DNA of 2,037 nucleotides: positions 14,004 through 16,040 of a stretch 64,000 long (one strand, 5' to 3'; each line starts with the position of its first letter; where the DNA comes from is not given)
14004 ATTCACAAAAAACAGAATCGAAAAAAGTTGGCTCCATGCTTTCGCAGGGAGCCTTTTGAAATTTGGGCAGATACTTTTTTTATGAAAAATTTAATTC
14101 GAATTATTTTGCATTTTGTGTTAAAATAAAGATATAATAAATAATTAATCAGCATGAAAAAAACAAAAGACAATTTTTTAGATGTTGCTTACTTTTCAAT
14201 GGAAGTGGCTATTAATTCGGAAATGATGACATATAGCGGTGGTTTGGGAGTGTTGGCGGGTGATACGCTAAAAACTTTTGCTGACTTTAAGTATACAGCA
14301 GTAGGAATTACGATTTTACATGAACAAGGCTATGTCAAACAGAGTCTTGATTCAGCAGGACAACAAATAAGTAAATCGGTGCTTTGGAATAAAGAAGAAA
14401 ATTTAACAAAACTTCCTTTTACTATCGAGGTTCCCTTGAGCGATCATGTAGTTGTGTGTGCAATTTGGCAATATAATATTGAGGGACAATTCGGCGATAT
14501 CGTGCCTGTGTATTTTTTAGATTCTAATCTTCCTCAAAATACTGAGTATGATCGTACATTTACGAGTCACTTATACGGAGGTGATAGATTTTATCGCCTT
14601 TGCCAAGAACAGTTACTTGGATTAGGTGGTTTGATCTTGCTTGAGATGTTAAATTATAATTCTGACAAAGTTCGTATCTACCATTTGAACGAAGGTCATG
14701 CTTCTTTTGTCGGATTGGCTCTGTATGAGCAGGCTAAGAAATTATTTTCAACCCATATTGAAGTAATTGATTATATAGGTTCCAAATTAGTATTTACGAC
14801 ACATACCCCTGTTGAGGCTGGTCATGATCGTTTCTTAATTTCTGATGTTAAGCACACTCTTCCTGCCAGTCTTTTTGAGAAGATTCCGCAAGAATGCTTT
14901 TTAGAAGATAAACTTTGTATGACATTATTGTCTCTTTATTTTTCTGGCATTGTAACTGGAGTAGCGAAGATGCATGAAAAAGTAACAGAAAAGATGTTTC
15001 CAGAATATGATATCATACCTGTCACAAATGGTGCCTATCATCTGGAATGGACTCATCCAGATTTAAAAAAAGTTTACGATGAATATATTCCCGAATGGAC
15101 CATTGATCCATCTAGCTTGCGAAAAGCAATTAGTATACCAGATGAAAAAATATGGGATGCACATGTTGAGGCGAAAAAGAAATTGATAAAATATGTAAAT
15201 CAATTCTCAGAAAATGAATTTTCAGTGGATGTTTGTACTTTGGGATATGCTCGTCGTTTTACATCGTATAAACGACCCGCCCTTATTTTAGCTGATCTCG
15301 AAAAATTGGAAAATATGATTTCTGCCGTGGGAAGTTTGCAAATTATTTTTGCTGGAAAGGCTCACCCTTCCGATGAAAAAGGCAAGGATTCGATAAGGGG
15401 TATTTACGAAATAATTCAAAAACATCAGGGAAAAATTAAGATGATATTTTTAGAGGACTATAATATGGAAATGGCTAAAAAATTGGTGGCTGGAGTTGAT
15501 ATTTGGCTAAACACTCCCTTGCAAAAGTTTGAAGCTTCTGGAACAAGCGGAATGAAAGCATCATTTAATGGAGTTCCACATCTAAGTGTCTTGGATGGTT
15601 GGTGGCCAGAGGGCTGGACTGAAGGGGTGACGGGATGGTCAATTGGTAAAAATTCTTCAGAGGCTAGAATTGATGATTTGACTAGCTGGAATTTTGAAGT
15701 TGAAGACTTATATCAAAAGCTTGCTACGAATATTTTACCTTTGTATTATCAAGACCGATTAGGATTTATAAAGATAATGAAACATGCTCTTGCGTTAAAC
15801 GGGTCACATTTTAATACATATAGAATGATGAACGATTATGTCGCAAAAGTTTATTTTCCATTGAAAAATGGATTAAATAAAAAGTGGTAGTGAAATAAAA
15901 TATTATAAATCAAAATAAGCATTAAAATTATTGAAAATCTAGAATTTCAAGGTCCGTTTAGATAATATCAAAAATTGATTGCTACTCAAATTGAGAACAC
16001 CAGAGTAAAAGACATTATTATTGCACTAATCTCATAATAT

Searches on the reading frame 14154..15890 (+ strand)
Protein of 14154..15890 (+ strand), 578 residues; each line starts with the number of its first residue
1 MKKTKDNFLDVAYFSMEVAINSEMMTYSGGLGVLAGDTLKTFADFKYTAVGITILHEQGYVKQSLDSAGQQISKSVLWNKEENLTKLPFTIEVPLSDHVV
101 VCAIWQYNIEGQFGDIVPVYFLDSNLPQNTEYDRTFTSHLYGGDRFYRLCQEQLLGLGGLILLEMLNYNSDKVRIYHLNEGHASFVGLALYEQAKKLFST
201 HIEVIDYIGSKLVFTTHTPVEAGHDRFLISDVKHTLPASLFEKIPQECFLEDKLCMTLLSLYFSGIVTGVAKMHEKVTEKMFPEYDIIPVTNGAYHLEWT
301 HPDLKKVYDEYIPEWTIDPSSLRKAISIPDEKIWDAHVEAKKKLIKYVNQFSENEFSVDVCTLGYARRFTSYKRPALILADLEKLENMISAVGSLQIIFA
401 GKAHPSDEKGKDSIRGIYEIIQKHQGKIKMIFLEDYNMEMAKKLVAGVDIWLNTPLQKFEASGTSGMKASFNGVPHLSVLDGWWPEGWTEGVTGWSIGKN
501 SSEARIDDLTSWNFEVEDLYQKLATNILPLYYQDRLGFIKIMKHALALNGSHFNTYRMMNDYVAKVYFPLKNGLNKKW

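Call 46: search_protein_families(library=pfam, proteins=[window:14154-15890:+], max_evalue=0.00001)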
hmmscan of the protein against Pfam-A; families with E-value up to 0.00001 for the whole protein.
window:14154-15890:+ (578 aa): 1 family
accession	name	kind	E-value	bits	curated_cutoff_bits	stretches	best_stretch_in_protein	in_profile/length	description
PF00343.26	Phosphorylase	-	7.8e-26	91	27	1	251-482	321-579/713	Carbohydrate phosphorylase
